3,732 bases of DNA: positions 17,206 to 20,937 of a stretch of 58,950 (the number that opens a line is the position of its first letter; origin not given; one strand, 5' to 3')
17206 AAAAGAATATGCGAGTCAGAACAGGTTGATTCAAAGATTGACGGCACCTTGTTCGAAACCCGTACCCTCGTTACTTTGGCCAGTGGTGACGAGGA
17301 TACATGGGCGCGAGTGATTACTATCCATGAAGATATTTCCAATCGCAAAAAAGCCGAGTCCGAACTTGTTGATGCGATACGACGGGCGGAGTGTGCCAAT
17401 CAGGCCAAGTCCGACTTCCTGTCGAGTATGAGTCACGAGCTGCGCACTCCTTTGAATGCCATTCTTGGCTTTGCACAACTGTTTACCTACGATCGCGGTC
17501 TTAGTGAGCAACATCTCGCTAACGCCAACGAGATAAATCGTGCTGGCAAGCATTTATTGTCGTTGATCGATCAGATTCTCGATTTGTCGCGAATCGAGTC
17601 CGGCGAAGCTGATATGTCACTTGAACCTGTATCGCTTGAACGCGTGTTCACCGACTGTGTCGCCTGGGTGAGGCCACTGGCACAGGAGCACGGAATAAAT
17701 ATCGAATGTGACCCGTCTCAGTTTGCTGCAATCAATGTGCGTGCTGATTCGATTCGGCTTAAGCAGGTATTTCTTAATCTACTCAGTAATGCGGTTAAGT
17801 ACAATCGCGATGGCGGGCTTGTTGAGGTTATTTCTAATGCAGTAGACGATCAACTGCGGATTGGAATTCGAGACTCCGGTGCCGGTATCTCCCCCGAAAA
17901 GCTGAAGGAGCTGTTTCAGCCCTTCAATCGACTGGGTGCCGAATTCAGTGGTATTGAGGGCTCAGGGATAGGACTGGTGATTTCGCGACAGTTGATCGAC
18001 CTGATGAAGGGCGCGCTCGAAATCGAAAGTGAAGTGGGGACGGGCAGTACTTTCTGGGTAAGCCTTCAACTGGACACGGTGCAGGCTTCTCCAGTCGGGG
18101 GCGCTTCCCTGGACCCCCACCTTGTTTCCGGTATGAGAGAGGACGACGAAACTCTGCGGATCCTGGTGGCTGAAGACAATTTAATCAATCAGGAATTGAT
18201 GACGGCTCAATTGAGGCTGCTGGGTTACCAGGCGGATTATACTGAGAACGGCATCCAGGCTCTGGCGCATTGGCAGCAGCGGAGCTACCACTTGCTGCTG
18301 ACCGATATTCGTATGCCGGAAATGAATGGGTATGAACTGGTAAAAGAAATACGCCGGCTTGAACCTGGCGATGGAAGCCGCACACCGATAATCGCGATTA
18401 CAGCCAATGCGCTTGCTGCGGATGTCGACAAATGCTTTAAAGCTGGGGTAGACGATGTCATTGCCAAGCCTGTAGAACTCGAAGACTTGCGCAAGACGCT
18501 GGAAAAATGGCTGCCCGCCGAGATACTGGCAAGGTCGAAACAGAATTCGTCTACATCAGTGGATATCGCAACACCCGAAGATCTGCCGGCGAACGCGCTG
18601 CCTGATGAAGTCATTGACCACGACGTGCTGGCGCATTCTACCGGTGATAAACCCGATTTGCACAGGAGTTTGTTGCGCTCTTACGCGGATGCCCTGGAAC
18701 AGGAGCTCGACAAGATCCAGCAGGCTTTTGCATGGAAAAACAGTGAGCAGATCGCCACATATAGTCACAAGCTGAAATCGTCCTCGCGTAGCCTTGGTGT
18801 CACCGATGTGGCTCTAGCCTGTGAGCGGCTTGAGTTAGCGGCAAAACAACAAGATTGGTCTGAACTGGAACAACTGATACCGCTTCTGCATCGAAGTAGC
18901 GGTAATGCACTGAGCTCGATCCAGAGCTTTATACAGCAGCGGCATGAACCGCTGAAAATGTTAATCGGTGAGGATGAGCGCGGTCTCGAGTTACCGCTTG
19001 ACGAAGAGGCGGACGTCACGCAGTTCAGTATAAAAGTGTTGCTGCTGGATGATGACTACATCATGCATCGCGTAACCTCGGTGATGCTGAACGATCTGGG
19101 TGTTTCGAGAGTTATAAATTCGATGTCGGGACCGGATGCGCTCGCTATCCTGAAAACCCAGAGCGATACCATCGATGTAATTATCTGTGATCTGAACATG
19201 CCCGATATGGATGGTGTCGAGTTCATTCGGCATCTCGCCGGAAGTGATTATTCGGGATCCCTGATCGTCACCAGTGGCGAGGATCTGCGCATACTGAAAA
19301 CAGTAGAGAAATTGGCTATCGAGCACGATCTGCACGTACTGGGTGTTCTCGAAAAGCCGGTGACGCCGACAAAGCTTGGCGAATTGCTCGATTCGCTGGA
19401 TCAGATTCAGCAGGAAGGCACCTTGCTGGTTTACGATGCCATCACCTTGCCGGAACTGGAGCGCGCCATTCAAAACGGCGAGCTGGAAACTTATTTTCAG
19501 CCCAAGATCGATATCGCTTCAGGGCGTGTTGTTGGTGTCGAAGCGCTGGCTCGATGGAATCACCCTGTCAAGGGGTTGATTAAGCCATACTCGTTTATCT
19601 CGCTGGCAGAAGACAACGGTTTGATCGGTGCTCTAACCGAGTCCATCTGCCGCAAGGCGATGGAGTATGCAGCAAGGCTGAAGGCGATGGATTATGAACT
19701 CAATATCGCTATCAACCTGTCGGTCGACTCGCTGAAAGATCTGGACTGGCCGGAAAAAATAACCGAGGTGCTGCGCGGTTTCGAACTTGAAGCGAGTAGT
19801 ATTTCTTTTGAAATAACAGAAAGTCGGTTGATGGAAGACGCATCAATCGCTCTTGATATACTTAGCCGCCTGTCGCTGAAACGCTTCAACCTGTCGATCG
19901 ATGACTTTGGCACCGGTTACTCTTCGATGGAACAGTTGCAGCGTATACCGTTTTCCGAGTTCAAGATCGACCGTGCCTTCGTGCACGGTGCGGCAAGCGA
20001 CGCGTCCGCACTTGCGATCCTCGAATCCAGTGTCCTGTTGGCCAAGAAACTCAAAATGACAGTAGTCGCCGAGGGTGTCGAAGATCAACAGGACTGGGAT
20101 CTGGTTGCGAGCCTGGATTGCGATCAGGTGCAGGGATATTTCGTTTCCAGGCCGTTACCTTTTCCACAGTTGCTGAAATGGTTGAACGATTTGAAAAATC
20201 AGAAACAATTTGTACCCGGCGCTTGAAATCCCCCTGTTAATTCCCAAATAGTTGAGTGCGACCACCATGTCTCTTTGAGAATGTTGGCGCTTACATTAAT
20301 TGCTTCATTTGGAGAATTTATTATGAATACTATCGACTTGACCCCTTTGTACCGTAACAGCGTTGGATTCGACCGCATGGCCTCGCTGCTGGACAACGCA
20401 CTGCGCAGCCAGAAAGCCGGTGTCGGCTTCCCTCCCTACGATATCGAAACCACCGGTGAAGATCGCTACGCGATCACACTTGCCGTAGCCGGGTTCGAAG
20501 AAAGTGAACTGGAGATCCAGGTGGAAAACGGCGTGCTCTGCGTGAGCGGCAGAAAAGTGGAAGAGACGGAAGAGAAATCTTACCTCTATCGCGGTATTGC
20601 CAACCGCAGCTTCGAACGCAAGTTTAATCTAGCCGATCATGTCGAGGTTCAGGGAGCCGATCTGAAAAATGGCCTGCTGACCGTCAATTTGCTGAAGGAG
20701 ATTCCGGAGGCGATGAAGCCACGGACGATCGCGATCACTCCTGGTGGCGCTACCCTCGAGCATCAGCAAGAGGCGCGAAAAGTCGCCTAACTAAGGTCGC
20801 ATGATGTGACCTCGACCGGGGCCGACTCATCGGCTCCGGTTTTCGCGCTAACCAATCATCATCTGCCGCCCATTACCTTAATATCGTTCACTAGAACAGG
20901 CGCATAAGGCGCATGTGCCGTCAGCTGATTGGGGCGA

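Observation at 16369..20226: A complete four-step phosphorelay plus c-di-GMP phosphodiesterase output in one soluble polypeptide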

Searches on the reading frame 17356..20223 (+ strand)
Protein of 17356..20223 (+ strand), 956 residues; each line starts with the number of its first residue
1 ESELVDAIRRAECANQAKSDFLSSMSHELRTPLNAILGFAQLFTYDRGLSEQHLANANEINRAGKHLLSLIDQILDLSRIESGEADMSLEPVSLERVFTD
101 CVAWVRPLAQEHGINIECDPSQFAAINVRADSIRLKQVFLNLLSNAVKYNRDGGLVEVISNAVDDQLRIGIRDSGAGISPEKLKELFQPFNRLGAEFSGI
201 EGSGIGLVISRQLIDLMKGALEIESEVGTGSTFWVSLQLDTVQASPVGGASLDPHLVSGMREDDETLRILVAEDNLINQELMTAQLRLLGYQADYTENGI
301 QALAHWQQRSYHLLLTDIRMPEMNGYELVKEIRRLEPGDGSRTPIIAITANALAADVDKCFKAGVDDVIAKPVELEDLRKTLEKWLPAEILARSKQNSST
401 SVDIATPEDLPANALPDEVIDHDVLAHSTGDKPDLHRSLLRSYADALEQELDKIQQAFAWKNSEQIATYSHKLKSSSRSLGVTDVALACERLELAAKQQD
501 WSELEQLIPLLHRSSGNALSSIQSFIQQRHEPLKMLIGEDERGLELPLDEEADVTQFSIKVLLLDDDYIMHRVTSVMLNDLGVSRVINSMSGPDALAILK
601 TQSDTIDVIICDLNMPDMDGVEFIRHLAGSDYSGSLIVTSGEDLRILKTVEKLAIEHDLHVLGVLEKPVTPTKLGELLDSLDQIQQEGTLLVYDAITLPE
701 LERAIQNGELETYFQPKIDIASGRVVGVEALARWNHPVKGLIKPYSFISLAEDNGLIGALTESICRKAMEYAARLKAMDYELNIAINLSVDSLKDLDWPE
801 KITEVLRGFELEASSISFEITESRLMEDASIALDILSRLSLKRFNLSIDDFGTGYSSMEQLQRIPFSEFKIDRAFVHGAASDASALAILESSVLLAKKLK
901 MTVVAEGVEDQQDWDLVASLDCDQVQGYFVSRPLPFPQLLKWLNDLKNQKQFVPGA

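Call 64: search_protein_representatives(protein=window:17356-20223:+)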
Query: 956 residues. Proteins with E-value up to 0.001 (for the whole library): 1854690; up to 1e-10: 1154009; up to 1e-30: 407494. The best 150 are listed.
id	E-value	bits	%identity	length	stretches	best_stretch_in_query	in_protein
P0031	0.0e+00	1368.3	69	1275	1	1-951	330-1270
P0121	2.6e-269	912.8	50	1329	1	2-945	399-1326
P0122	4.8e-266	902.0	50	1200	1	3-947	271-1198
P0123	9.3e-243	824.9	46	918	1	25-947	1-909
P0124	6.6e-237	805.5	45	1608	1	5-948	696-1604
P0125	9.0e-237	805.1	44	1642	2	2-943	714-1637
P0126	3.1e-232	790.1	44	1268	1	1-945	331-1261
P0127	3.6e-232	789.9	46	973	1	7-953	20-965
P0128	7.6e-231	785.5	45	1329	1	3-946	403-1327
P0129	6.5e-229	779.1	44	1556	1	2-944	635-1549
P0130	1.1e-225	768.5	44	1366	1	6-952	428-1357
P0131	1.3e-220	751.6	55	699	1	269-947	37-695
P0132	5.4e-216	736.4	43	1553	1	1-948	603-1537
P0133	2.4e-215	734.2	43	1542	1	4-943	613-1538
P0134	4.4e-212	723.4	41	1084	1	9-944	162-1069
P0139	3.5e-197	674.1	44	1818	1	1-944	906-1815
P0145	4.4e-191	653.9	42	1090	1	3-950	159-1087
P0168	6.7e-163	560.7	36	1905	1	3-955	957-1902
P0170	4.5e-161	554.6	38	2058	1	3-944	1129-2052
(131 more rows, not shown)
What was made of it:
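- On Fused HK-REC-Hpt-REC-EAL class (database level, unnamed): Single-stretch alignments span query residues 1-945 of 956 in dozens of representatives (call 64).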

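Call 67: search_protein_families(library=pfam, alignment_id=A2, max_evalue=0.001)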
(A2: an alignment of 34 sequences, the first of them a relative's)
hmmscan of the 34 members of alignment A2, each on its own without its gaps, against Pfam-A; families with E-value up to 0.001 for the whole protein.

A. member 1, P0121 (1329 aa): 9 families
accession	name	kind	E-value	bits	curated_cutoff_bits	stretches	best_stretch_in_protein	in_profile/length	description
PF00563.25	EAL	-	1.3e-68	231.4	31.3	1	1080-1314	2-236/236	EAL domain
PF00072.30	Response_reg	-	8e-40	135.9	30.2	2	671-782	2-109/111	Response regulator receiver domain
PF02518.31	HATPase_c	-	1.3e-29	103.4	26.4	1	528-637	2-109/111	Histidine kinase-, DNA gyrase B-, and HSP90-like ATPase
PF00512.31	HisKA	-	7.1e-19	68.1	26.9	1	414-480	1-66/66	His Kinase A (phospho-acceptor) domain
PF17152.10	CHASE8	-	9.1e-15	55.2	27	1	50-149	9-100/102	Periplasmic sensor domain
PF01627.28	Hpt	-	3.1e-13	50.2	24.6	1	833-907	3-81/84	Hpt domain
PF12860.13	PAS_7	-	2.1e-05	25.1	27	1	287-399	2-115/115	PAS fold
PF13188.13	PAS_8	-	0.0003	21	21.8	0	282-333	3-51/65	PAS domain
PF13581.12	HATPase_c_2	-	0.00064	20.2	27.4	0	540-613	40-110/127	Histidine kinase-like ATPase domain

B. families by the number of members that match (of 34 scanned): 27 families (the first 25 are shown)
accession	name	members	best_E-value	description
PF00563.25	EAL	34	3.6e-75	EAL domain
PF00072.30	Response_reg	34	2.2e-64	Response regulator receiver domain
PF02518.31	HATPase_c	34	3.9e-30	Histidine kinase-, DNA gyrase B-, and HSP90-like ATPase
PF00512.31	HisKA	34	5.8e-23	His Kinase A (phospho-acceptor) domain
PF01627.28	Hpt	34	1.5e-15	Hpt domain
PF13426.13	PAS_9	28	1.2e-49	PAS domain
PF00989.32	PAS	28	3.6e-46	PAS fold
PF08448.16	PAS_4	26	7.9e-40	PAS fold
PF08447.18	PAS_3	25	1.1e-54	PAS fold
PF13188.13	PAS_8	22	3.2e-27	PAS domain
PF24820.1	Diguanyl_cycl_sensor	9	1.5e-16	Diguanylate cyclase-like sensor domain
PF13185.12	GAF_2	7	2.5e-28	GAF domain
PF13581.12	HATPase_c_2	7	1.2e-06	Histidine kinase-like ATPase domain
PF01590.32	GAF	6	3e-17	GAF domain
PF12860.13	PAS_7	5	6e-09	PAS fold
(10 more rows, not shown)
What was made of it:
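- On Fused HK-REC-Hpt-REC-EAL class (database level, unnamed): 34 of 34 scanned have all five Pfam families (call 67).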

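Call 68: list_cluster_members(proteins=[P0121, P0122, P0124, P0126, P0130, P0134, P0139, P0145, P0168, P0170])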
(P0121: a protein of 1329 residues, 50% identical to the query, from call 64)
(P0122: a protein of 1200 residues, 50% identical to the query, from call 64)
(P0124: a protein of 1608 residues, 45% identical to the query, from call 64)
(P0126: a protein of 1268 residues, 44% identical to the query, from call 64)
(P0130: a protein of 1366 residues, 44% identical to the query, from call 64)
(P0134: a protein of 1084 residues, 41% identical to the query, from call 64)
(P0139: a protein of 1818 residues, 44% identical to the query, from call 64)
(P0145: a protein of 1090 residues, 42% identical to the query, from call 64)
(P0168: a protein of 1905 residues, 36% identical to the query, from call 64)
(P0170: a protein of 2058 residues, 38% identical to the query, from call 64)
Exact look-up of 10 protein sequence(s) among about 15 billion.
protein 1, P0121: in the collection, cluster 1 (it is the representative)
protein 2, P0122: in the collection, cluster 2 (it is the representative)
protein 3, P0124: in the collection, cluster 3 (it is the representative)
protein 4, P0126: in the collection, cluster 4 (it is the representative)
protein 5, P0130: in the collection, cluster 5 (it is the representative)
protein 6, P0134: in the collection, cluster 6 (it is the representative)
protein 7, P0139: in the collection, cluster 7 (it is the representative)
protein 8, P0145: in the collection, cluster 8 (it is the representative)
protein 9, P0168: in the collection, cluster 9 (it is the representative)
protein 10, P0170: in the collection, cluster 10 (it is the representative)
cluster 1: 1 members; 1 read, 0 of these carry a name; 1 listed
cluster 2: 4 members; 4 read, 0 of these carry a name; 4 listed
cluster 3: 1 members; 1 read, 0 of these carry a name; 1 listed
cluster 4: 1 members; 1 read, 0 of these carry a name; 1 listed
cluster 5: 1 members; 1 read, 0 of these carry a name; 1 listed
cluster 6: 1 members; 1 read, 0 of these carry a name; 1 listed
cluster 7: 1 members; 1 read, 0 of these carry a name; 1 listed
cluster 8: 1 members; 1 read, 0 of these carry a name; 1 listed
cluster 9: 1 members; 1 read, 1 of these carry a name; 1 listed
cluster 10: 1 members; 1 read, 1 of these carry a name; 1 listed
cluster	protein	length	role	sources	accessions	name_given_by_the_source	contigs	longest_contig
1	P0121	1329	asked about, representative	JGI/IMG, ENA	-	-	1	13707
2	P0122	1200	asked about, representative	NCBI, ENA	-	-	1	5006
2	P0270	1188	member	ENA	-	-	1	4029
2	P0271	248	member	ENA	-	-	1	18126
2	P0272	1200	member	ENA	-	-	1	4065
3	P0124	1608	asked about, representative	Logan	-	-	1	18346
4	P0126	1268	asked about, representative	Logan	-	-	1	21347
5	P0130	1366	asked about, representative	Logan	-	-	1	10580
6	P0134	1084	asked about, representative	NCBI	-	-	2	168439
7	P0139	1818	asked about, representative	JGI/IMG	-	-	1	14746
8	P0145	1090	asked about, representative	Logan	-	-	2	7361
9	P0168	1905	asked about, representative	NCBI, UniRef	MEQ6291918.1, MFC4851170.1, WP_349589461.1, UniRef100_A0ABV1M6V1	PAS domain S-box protein [Vogesella sp. GCM10023246] | histidine kinase n=1 Tax=Vogesella oryzagri TaxID=3160864 RepID=A0ABV1M6V1_9NEIS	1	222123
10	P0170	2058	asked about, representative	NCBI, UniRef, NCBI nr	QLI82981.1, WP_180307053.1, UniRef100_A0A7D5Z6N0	EAL domain-containing protein [Chitinibacter fontanus] | Virulence sensor protein BvgS n=1 Tax=Chitinibacter fontanus TaxID=1737446 ...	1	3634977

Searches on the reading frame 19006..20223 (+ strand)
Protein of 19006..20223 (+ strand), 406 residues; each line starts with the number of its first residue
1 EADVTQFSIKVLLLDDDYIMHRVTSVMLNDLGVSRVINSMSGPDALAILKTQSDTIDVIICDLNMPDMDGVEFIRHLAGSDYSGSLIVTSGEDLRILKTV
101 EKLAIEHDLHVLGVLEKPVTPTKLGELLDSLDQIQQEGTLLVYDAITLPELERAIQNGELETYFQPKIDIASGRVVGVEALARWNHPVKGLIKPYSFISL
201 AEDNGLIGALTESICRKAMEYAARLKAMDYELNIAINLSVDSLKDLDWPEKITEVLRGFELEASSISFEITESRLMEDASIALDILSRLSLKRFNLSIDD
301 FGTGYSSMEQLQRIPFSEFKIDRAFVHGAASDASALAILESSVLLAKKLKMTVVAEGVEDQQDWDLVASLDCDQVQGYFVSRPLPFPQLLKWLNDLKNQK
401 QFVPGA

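Call 10: search_solved_structures(query=window:19006-20223:+, show_alignments=2, max_evalue=1e-10)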
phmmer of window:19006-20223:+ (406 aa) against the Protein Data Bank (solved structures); distinct sequences matched with E-value up to 1e-10: 38.
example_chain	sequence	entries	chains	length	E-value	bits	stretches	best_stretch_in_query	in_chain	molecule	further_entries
3sy8_A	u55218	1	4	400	2.8e-60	207.7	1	9-392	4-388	RocR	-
5m1t_A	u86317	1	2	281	1.7e-49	172.2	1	148-390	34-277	MucR Phosphodiesterase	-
8arv_A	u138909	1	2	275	2.9e-47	164.8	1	150-395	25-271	Bifunctional diguanylate cyclase/phosphodiesterase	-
5m3c_A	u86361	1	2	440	8.3e-47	163.3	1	136-387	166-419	Diguanylate cyclase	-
4hu3_A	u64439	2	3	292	6.2e-45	157.2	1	150-395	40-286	Oxygen sensor protein DosP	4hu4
9cmf_A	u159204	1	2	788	7.6e-44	153.6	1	150-395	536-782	Oxygen sensor protein DosP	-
9bgv_A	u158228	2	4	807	7.9e-44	153.5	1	150-395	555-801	Oxygen sensor protein DosP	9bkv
9clo_A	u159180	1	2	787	7.9e-44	153.5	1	150-395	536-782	Oxygen sensor protein DosP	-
9cdr_A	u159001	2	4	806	8.3e-44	153.5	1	150-395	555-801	Oxygen sensor protein DosP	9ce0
4rni_A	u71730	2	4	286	1.1e-42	149.8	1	150-389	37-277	Motility regulator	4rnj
4rnh_A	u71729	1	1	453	3.3e-42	148.2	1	149-389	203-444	Motility regulator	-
4rnf_A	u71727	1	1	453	7.8e-41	143.7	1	149-389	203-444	Motility regulator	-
3u2e_A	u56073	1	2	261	6.2e-40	140.7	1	150-388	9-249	GGDEF family protein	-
3s83_A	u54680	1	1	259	6.7e-40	140.6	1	150-388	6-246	GGDEF family protein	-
4y9o_A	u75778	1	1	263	9.4e-40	140.1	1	149-394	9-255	PA3825-EAL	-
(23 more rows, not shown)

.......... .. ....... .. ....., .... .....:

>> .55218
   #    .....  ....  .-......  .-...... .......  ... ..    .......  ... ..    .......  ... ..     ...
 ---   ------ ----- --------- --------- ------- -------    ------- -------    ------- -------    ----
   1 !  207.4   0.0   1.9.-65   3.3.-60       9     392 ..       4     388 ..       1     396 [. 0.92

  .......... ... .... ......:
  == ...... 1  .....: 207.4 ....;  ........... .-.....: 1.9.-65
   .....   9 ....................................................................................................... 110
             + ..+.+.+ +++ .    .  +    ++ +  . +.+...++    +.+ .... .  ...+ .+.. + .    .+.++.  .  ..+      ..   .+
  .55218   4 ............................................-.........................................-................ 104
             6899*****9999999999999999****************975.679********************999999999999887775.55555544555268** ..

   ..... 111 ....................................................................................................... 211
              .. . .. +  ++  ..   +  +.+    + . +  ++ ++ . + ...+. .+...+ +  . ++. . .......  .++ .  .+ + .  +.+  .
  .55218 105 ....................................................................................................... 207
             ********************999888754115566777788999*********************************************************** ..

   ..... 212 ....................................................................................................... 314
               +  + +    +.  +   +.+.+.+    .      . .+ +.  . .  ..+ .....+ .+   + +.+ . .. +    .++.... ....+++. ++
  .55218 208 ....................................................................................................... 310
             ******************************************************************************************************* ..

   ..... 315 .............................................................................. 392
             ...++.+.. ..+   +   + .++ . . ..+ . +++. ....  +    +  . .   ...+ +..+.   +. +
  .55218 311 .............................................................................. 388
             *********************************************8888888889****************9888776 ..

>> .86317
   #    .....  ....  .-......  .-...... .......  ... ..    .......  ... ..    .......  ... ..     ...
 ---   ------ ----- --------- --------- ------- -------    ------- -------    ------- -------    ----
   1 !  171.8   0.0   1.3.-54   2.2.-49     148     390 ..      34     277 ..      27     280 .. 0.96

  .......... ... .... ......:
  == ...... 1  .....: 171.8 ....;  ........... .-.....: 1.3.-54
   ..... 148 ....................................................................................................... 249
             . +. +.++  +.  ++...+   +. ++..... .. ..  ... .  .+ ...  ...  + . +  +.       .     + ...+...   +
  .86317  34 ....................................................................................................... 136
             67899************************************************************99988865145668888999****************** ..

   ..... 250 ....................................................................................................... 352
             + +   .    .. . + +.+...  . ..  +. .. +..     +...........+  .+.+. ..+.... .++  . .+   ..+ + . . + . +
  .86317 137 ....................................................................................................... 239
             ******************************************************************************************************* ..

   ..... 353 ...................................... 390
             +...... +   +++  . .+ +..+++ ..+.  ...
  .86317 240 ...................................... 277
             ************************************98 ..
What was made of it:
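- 19030..19383 (+): REC2, about residues 888-1005. Phospho-acceptor D941 is the codon at 19189-19191. Aligns with the RocR REC domain, D941 with RocR D56 (call 10).
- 19453..20154 (+): EAL c-di-GMP phosphodiesterase domain, residues 1029-1262, with a full catalytic motif set. Alignment to RocR, MucR and DosP (call 10).
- On RocR/PvrR/VieA-like REC-EAL response regulators: D941 aligns with D56 (call 10).
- Closest known: RocS1/RocR and PvrS/PvrR of Pseudomonas aeruginosa. Same: The C-terminal 400 aa align end to end with RocR 3SY8 (E = 2.8e-60), including the phospho-acceptor Asp and the catalytic residues (call 10).
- Residues 888-1271 align end to end with RocR, and D941 aligns with RocR D56 (call 10). 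Many EAL domains, such as FimX and LapD, are receptors (call 10 lists FimX-type chains as weak hits; the rest is own knowledge).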

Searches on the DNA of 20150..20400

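Call 39: search_rna_families(source=window, start=20150, end=20400, threshold=evalue, max_evalue=1)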
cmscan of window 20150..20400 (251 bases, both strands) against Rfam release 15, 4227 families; matches with E-value up to 1: 0.
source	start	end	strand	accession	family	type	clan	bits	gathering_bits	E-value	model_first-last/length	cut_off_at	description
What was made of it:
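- Tried and rejected: Rfam search of the hsp20 leader gave no hit (call 39).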

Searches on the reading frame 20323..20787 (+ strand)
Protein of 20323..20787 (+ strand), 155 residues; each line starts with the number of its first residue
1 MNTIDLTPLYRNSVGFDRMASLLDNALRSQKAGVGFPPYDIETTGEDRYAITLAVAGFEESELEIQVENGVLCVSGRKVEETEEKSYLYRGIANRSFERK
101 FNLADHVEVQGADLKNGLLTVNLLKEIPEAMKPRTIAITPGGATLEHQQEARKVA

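Call 28: search_protein_families(library=pfam, proteins=[window:20323-20787:+], max_evalue=0.001)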
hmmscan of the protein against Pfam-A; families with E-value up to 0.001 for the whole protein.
window:20323-20787:+ (155 aa): 1 family
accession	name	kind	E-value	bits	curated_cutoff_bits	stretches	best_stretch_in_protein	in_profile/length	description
PF00011.27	HSP20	-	1.9e-20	73.3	20.8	1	44-139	4-102/102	Hsp20/alpha crystallin family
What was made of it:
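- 20323..20790 (+): HSP20/IbpA-like small heat-shock gene, a conserved downstream neighbour. Pfam HSP20 (call 28).
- Checked: That promoter precedes an HSP20 gene at 20323..20790 (call 28).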
